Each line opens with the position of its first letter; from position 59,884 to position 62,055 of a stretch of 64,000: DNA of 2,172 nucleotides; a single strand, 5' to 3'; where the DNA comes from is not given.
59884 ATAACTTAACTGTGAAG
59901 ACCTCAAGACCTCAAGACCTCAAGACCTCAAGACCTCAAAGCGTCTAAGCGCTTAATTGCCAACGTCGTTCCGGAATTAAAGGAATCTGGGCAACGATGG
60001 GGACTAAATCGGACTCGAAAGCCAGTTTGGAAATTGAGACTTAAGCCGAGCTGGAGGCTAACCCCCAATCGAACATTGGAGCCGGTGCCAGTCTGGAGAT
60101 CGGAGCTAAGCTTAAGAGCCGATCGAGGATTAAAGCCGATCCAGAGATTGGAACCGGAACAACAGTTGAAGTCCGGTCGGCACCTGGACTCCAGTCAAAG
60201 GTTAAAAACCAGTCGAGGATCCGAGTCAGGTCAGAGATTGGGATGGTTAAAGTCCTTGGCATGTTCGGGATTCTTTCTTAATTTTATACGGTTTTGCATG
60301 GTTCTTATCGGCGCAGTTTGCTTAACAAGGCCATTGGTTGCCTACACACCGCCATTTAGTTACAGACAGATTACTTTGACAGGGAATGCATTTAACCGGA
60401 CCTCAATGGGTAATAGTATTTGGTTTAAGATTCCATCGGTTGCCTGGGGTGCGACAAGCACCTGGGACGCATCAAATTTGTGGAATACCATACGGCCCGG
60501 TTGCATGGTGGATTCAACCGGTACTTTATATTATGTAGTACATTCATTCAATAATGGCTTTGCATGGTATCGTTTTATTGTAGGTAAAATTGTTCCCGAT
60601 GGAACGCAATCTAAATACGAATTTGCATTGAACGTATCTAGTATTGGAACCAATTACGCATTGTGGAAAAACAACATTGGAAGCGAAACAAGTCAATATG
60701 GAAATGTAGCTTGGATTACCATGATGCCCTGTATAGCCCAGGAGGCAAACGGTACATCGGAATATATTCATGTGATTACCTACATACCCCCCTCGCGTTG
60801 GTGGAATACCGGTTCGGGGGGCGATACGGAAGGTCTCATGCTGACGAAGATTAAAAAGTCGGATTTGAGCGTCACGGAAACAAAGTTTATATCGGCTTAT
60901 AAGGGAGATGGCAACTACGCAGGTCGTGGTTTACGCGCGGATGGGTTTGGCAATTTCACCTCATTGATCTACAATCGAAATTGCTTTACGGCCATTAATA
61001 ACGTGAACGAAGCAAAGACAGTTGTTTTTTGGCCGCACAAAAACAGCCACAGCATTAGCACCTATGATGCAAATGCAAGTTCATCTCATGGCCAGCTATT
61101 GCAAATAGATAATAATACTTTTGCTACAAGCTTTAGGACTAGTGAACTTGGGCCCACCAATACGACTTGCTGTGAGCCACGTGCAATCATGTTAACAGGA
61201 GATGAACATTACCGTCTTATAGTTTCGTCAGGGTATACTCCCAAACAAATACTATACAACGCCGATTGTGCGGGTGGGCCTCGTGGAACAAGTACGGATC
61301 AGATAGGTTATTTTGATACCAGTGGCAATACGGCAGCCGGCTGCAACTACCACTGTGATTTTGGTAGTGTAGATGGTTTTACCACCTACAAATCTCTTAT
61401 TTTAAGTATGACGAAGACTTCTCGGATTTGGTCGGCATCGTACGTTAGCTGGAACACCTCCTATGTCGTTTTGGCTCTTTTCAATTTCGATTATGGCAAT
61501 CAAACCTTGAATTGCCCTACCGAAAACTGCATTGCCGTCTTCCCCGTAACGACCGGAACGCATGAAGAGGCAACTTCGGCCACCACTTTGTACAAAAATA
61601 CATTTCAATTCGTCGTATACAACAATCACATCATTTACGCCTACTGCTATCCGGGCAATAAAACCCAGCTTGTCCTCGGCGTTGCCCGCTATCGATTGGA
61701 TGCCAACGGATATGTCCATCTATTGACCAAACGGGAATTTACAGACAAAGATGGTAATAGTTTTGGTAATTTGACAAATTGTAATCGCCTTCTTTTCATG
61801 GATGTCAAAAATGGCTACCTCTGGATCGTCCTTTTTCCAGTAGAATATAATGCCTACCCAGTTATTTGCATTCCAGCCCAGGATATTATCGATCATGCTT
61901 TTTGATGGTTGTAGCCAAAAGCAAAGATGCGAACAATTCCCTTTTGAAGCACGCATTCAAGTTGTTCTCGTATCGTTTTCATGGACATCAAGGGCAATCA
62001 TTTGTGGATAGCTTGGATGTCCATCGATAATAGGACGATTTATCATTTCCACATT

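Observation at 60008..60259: Fourteen-unit degenerate 18-nt tandem array, GGA-rich, forming either a ~350-nt structured leader/sponge-like RNA or an N-terminal (xxRLxP)n peptide repeat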

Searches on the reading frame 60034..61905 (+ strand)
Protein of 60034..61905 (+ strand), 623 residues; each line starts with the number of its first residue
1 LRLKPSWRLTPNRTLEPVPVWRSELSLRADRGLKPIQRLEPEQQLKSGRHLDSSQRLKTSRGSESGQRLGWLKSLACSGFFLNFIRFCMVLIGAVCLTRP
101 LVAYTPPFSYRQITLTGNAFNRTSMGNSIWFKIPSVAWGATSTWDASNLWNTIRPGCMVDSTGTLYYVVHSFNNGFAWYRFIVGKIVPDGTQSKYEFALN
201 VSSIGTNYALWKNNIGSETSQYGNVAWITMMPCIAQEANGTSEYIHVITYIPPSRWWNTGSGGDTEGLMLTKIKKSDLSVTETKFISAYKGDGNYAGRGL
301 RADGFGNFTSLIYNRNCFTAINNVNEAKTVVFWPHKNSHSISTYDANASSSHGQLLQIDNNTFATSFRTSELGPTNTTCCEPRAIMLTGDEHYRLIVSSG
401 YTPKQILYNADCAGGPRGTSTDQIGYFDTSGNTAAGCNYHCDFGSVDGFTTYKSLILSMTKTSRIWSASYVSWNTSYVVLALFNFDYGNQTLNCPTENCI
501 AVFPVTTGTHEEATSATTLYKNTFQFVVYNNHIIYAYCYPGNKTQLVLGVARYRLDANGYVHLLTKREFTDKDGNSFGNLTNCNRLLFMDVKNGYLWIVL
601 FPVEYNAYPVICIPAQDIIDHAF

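Call 7: search_protein_families(library=pfam, proteins=[window:60034-61905:+], max_evalue=0.1)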
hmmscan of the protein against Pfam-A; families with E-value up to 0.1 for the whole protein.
window:60034-61905:+ (623 aa): 0 families
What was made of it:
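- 60340..61905 (+): Mature exported domain, starting at the conserved AYTPPF motif. It has a beta-propeller-like fold and no Pfam family. Pfam gives no hit (call 7).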

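Call 8: find_homologous_proteins(query=window:60034-61905:+)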
Query window:60034-61905:+ (623 aa): 12 proteins with E <= 0.001 among 7136 candidates.
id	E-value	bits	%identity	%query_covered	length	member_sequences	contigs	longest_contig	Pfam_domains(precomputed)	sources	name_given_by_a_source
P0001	0.0e+0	1090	100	75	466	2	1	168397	-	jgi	jgi:hypothetical protein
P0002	7.2e-237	806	77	74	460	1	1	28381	-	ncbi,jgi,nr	ncbi:MAG: hypothetical protein LBH52_04355 [Puniceicoccales bacterium]|jgi:hypothetical protein|nr:h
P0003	6.7e-233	793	71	80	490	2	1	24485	-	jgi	jgi:hypothetical protein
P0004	2.1e-169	583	57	75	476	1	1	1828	-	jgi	jgi:hypothetical protein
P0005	4.6e-124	433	48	75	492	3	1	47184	-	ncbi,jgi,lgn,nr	ncbi:MAG: hypothetical protein LBF43_00790 [Puniceicoccales bacterium]|jgi:hypothetical protein|nr:h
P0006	2.2e-119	418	44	86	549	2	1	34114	-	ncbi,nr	ncbi:MAG: hypothetical protein LBJ78_03970 [Puniceicoccales bacterium]|nr:hypothetical protein [Puni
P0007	3.5e-113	397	42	84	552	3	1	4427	-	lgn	-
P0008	4.4e-109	384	43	84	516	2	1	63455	-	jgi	jgi:hypothetical protein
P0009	7.2e-103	363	46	65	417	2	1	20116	-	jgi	jgi:hypothetical protein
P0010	7.6e-99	350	44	65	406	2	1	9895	-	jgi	jgi:hypothetical protein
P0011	2.7e-72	262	36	76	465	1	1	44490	-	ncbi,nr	ncbi:MAG: hypothetical protein LBB19_00705, partial [Puniceicoccales bacterium]|nr:hypothetical prot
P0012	1.6e-70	257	34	86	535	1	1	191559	-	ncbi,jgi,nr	ncbi:MAG: hypothetical protein LBJ78_01930 [Puniceicoccales bacterium]|jgi:hypothetical protein|nr:h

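Call 10: find_encoding_contigs(protein=P0002, flank=6000, max_places=3)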
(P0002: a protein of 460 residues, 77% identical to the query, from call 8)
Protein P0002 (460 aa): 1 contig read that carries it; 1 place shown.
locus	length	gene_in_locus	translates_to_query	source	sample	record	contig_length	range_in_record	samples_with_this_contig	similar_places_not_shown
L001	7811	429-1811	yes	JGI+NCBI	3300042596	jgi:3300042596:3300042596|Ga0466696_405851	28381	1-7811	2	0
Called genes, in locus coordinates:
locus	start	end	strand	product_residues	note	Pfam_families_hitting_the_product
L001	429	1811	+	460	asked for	-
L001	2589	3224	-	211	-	PF03372:Exo_endo_phos, PF14529:Exo_endo_phos_2 (weak)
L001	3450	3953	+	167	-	PF01467:CTP_transf_like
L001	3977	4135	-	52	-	-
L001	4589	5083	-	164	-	PF04191:PEMT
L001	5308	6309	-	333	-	PF00389:2-Hacid_dh, PF02826:2-Hacid_dh_C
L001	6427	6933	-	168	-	PF05991:NYN_YacP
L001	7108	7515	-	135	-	PF00293:NUDIX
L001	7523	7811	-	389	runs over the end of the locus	PF13188:PAS_8 (weak), PF13426:PAS_9 (weak), PF00512:HisKA, PF02518:HATPase_c, PF14501:HATPase_c_5 (weak)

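Call 11: find_encoding_contigs(protein=P0003, flank=6000, max_places=3)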
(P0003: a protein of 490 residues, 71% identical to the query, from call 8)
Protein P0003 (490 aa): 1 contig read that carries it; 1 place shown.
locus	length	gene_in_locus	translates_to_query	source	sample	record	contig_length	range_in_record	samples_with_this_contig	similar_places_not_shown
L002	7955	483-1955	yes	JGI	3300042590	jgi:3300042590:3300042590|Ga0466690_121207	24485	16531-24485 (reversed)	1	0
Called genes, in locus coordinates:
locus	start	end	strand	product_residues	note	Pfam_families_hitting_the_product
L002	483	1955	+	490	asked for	-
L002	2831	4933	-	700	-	PF00771:FHIPEP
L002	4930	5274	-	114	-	PF12895:ANAPC3 (weak), PF14559:TPR_19 (weak), PF28559:TPR_SusR (weak)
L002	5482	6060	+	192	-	PF01066:CDP-OH_P_transf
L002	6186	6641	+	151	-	PF05932:CesT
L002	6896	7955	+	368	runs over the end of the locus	PF25270:Khk, PF00294:PfkB (weak)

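Call 12: find_encoding_contigs(protein=P0005, flank=6000, max_places=3)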
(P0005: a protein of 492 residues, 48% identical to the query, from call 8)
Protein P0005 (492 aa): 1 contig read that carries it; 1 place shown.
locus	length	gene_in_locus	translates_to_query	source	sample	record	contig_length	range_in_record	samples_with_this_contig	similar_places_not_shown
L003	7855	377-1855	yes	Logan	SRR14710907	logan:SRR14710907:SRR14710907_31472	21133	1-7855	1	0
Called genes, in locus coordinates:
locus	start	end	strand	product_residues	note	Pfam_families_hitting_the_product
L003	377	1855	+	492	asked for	-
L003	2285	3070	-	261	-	PF01026:TatD_DNase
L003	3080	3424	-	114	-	-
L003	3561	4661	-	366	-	PF00953:Glycos_transf_4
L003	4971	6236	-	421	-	PF00275:EPSP_synthase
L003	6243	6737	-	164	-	-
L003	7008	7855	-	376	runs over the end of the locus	PF13379:NMT1_2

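Call 19: find_related_loci(query=A1, collection=genome_contigs, flank=3000)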
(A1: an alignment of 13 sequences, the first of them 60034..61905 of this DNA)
Query A1 (623 aa) in genome_contigs; peptide patterns used: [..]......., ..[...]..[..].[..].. (x = any residue, [..] = any of these).
40 stretches matched a pattern; 28 encode a relative of the query (tblastn E <= 1e-3); 28 distinct loci.
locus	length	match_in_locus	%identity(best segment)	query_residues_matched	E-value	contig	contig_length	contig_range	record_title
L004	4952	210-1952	67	39-623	0e+0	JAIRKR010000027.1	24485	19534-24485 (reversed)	MAG: Puniceicoccales bacterium isolate Cc175_bin121 k119_1383892, whole genome shotgun sequence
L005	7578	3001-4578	47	98-622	2e-136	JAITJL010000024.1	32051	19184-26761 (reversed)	MAG: Puniceicoccales bacterium isolate Pcl387_bin165 k119_1775646, whole genome shotgun sequence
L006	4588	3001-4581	41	80-622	3e-115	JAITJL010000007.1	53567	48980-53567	MAG: Puniceicoccales bacterium isolate Pcl387_bin165 k119_738925, whole genome shotgun sequence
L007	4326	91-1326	46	217-622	7e-101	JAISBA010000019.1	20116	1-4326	MAG: Puniceicoccales bacterium isolate Gx481_bin184 k119_1449257, whole genome shotgun sequence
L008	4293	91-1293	44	217-622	1e-100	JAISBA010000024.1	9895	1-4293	MAG: Puniceicoccales bacterium isolate Gx481_bin184 k119_563430, whole genome shotgun sequence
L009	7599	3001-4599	44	89-623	1e-124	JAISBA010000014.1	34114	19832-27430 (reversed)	MAG: Puniceicoccales bacterium isolate Gx481_bin184 k119_3389339, whole genome shotgun sequence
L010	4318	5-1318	40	181-622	3e-92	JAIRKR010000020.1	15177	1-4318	MAG: Puniceicoccales bacterium isolate Cc175_bin121 k119_2458601, whole genome shotgun sequence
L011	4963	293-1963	35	67-623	8e-85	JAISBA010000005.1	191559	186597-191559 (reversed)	MAG: Puniceicoccales bacterium isolate Gx481_bin184 k119_3082428, whole genome shotgun sequence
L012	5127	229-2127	33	1-623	8e-84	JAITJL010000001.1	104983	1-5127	MAG: Puniceicoccales bacterium isolate Pcl387_bin165 k119_1395478, whole genome shotgun sequence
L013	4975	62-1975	33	3-622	3e-82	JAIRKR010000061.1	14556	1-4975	MAG: Puniceicoccales bacterium isolate Cc175_bin121 k119_2359618, whole genome shotgun sequence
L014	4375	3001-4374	36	80-555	2e-75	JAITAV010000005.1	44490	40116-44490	MAG: Puniceicoccales bacterium isolate Ncb351_bin56 k119_1520787, whole genome shotgun sequence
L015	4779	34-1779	33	37-622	4e-74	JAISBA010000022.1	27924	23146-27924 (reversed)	MAG: Puniceicoccales bacterium isolate Gx481_bin184 k119_5071976, whole genome shotgun sequence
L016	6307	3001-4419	37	155-622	1e-70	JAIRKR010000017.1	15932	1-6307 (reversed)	MAG: Puniceicoccales bacterium isolate Cc175_bin121 k119_877046, whole genome shotgun sequence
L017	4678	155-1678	36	103-622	4e-62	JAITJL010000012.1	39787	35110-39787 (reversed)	MAG: Puniceicoccales bacterium isolate Pcl387_bin165 k119_3058916, whole genome shotgun sequence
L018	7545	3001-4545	31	103-620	6e-56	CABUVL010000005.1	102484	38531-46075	MAG TPA_asm: uncultured Verrucomicrobia bacterium isolate MGYG-HGUT-04418 genome assembly, contig: GUT_GENOME273599_5, w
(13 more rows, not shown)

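Call 38: search_solved_structures(query=A2, max_evalue=1)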
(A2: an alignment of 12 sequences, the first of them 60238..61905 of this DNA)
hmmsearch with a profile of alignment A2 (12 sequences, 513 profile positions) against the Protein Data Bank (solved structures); distinct sequences matched with E-value up to 1: 4.
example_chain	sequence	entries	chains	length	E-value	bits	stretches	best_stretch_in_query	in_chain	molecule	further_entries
3b8x_A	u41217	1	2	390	0.61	12.1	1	288-388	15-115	Pyridoxamine 5-phosphate-dependent dehydrase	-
2gms_A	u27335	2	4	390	0.63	12.1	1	288-388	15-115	Putative pyridoxamine 5-phosphate-dependent dehydrase, Wbdk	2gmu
2r0t_A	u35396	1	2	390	0.65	12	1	288-388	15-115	Pyridoxamine 5-phosphate-dependent dehydrase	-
3gr9_A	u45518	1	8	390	0.66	12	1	288-388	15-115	ColD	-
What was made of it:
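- Tried and rejected: PDB sequence search (call 38).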

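Call 43: search_protein_representatives(alignment_id=A2)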
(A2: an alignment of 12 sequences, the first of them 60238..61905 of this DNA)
Query: 12 sequences, 513 profile positions. Proteins with E-value up to 0.001 (for the whole library): 94; up to 1e-10: 78; up to 1e-30: 48. The best 94 are listed.
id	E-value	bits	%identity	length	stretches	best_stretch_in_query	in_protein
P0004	4.9e-239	810.9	-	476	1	33-512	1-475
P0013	1.1e-162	559.0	-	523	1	7-513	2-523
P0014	3.7e-121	422.0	-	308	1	33-335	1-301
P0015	4.3e-120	418.5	-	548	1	6-512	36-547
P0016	1.1e-119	417.1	-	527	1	3-512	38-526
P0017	1.4e-87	311.2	-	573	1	3-512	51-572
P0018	2.8e-80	287.1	-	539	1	6-511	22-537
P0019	2.1e-75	271.1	-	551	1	8-509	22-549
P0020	9.1e-66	239.2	-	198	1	52-237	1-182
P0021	6.6e-59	216.6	-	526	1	36-509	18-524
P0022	1.3e-55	205.8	-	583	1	15-509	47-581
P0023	5.2e-55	203.8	-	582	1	27-509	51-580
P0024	5.6e-53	197.0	-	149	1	367-513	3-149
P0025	2.0e-52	195.2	-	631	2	357-509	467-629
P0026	9.7e-52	193.0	-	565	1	6-509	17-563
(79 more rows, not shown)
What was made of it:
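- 60340..61905 (+): There are 94 representatives among 1.84 billion proteins (call 43).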

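Call 45: find_encoding_contigs(protein=P0001, flank=1500, max_places=10)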
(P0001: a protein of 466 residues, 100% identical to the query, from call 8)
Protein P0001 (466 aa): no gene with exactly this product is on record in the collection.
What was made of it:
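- Tried and rejected: Exact look-up of P0001 (call 45).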

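Call 46: predict_structure(alignment_id=A2)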
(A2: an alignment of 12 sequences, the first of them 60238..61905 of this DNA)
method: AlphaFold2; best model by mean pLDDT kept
length: 555 residues; sequences in the alignment: 12
mean_pLDDT: 69.4   pTM: 0.80
mean pLDDT of the five models: 69.4, 69.1, 69.0, 68.7, 68.1
residues with pLDDT >= 90: 73; 70-90: 234; 50-70: 159; < 50: 89
segments of 3 or more residues with pLDDT < 50: 1-36, 74-78, 224-226, 241-246, 359-369, 399-407, 438-452
pLDDT, mean of each block of 10 residues (from residue 1): 39 45 31 48 70 62 71 50 77 93 72 90 90 77 68 76 85 88 81 71 93 86 53 68 57 84 77 60 76 59 68 70 73 67 58 52 41 74 73 60 46 73 67 64 36 74 90 67 87 83 60 72 93 74 90 83
secondary structure, 60 per line:
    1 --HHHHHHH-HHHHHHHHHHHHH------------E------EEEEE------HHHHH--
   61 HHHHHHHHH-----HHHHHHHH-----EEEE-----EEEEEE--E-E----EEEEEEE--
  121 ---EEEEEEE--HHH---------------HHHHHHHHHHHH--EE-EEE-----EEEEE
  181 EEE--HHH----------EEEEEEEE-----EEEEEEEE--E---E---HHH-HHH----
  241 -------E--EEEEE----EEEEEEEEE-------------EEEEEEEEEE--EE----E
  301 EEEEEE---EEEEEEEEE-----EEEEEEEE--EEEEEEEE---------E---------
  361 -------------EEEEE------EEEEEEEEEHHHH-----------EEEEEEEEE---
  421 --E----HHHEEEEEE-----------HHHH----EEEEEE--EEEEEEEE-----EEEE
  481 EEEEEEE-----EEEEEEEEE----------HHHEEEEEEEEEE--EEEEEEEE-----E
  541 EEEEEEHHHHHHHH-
elements in order: H3-9 H11-23 E43-47 H54-58 H61-69 H75-82 E88-91 E97-102 E112-118 E124-130 H151-162 E168-170 E176-183 E199-206 E212-219 E251-255 E260-268 E282-291 E300-306 E310-318 E324-331 E334-341 E374-378 E385-393 H394-397 E409-417 E431-436 H448-451 E456-461 E464-471 E477-487 E493-501 E515-524 E527-534 E540-546 H547-554
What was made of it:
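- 60238..60339 (+): Conserved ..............FIRFC module, hydrophobic signal/anchor helix and c-region ending in LVA. It is predicted helical at low confidence (call 46).
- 60340..61905 (+): The AlphaFold model has pTM 0.80 and is beta-rich (call 46).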

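Call 49: fold_search(model_id=the predicted structure, library=pdb)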
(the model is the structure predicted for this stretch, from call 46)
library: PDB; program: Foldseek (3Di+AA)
matches with E <= 10: 935; with E <= 0.001: 249
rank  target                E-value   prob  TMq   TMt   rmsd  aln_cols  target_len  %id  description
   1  2vvz_A                1.7e-06  1.00  0.34  0.38  13.9       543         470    9  Structure of the catalytic domain of Streptococcus pneumoniae sialidase NanA (released 2008-06-24)
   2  8feb                  4.3e-06  1.00  0.30  0.33  10.0       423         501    8  Crystal Structure of Porphyromonas gingivalis Sialidase (PG_0352) (released 2023-10-04)
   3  2w20_A                4.3e-06  1.00  0.36  0.41  13.2       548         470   10  Structure of the catalytic domain of the native NanA sialidase from Streptococcus pneumoniae (released 2008-12-23)
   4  2ya7_A                5.0e-06  1.00  0.36  0.41  12.0       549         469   10  Crystal structure of Streptococcus pneumoniae NanA (TIGR4) in complex with Zanamivir (released 2011-04-27)
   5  8t1z                  6.4e-06  1.00  0.31  0.33   9.7       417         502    9  Crystal Structure of Porphyromonas gingivalis Sialidase (PG_0352) Bound to Neu5Ac (NANA) (released 2023-10-04)
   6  8k80_B                7.1e-06  1.00  0.32  0.39  11.3       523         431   10  Crystal structure of Langya Virus attachment (G) glycoprotein (released 2023-09-13)
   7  8t26                  7.4e-06  1.00  0.31  0.34  10.0       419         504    9  Crystal Structure of Porphyromonas gingivalis Sialidase (PG_0352) D219A mutant bound to 3'-Sialyllactose (only Neu5Ac vi (released 2023-10-04)
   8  1e8m                  8.6e-06  1.00  0.26  0.22  14.2       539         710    8  PROLYL OLIGOPEPTIDASE FROM PORCINE BRAIN, MUTANT, COMPLEXED WITH INHIBITOR (released 2001-01-16)
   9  1e5t                  9.5e-06  1.00  0.27  0.22  14.0       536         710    8  PROLYL OLIGOPEPTIDASE FROM PORCINE BRAIN, MUTANT (released 2000-10-01)
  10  1o6f                  9.5e-06  1.00  0.26  0.22  14.5       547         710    8  PROLYL OLIGOPEPTIDASE FROM PORCINE BRAIN, D641A MUTANT WITH BOUND PEPTIDE LIGAND SUC-GLY-PRO (released 2002-11-18)
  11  1qfm                  1.2e-05  1.00  0.27  0.22  14.2       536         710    8  PROLYL OLIGOPEPTIDASE FROM PORCINE MUSCLE (released 1999-05-13)
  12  1vcu_A                1.2e-05  1.00  0.36  0.50   9.1       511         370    7  Structure of the human cytosolic sialidase Neu2 in complex with the inhibitor DANA (released 2004-11-02)
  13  5y31_B                1.2e-05  1.00  0.32  0.34  11.5       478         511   10  Crystal structure of human LGI1-ADAM22 complex (released 2018-05-02)
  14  7ywp                  1.2e-05  1.00  0.25  0.21  18.9       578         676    9  Closed conformation of Oligopeptidase B from Serratia proteomaculans with covalently bound TCK (released 2023-02-22)
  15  2w20_B                1.3e-05  1.00  0.37  0.42  12.5       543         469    9  Structure of the catalytic domain of the native NanA sialidase from Streptococcus pneumoniae (released 2008-12-23)
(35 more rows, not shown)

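Call 52: find_homologous_proteins(query=A3, max_evalue=1e-10)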
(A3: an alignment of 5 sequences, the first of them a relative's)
Query A3 (5 sequences) (825 aa, profile of the alignment): 4 proteins with E <= 1e-10 among 8000 candidates.
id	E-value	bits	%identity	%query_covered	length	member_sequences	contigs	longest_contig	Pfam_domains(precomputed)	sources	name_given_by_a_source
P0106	3.9e-293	992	81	67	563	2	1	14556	-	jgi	jgi:hypothetical protein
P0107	1.2e-263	895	86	63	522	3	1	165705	-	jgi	jgi:hypothetical protein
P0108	2.6e-245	834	78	63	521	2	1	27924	-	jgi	jgi:hypothetical protein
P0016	4.8e-228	777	74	67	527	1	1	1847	-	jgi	jgi:hypothetical protein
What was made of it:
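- Tried and rejected: Third protein search, with a profile of the full-length ORFs (call 52).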

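Call 53: find_encoding_contigs(protein=P0107, flank=3000, max_places=5)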
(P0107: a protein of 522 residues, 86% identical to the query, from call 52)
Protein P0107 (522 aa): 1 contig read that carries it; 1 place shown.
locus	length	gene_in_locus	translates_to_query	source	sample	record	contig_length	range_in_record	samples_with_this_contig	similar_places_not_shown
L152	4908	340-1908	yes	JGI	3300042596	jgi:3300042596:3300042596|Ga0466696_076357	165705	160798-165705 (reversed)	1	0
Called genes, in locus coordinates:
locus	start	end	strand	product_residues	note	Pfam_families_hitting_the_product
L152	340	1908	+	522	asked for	-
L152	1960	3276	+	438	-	PF01288:HPPK, PF00809:Pterin_bind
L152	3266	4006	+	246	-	PF01996:F420_ligase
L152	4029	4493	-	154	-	PF00027:cNMP_binding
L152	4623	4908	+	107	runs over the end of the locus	PF02699:YajC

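Call 54: find_encoding_contigs(protein=P0016, flank=3000, max_places=5)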
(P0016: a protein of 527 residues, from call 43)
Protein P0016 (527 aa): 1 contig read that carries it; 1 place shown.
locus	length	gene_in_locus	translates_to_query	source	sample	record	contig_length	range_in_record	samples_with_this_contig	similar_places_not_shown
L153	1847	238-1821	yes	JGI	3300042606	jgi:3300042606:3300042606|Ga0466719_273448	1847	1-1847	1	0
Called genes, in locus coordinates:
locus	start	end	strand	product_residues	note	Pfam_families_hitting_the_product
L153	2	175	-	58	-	?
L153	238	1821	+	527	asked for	-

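Call 58: find_encoding_contigs(protein=P0004, flank=3000, max_places=5)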
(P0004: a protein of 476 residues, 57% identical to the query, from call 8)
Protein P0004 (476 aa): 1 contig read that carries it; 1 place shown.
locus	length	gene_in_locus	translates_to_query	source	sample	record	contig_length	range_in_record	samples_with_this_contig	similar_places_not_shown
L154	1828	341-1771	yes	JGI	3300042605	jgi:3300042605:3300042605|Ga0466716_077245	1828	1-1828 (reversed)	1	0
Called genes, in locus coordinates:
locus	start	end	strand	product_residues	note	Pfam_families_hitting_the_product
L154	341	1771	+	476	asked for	-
